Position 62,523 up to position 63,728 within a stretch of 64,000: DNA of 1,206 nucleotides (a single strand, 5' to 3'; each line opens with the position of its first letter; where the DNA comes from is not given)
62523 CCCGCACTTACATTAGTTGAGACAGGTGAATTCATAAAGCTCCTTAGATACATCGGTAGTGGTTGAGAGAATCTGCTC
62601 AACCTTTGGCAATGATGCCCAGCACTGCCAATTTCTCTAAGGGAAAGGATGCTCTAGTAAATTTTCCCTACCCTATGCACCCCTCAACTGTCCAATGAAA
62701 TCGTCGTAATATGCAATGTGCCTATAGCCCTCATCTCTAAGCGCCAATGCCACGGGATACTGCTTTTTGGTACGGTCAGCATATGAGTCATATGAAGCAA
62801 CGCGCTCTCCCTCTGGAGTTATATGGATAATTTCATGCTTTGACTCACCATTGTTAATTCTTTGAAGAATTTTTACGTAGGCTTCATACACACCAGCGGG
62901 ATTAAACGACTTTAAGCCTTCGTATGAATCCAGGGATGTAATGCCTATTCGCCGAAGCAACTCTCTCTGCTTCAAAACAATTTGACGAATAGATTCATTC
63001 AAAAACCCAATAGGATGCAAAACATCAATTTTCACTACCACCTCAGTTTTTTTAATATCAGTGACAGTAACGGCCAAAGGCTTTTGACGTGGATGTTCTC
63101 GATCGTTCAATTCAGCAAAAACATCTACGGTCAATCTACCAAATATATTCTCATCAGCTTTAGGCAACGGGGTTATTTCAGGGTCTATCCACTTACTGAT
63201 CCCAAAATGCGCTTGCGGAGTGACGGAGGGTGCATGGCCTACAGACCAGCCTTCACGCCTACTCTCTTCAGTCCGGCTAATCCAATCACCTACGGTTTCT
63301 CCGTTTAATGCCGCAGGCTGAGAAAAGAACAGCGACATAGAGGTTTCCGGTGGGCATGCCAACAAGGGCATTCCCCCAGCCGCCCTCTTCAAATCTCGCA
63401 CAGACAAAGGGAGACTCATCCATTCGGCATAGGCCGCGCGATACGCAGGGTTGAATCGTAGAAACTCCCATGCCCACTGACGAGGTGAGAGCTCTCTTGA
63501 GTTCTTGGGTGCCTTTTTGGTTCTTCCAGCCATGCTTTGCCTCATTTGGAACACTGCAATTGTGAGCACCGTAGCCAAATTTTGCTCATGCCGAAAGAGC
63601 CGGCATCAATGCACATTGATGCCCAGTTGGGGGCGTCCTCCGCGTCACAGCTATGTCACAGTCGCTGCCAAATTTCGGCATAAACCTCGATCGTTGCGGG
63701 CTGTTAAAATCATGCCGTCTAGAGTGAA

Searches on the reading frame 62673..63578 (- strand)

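Call 96: search_protein_families(library=pfam, proteins=[window:62673-63578:-], max_evalue=0.001)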
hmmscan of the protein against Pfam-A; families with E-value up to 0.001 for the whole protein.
window:62673-63578:- (301 aa): 1 family
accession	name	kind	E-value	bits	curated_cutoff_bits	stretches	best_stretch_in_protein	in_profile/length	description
PF20109.4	Trans_reg_dom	-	4.2e-07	30.7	23.8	1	19-55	3-39/60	Proteobacterial transcriptional regulator-like domain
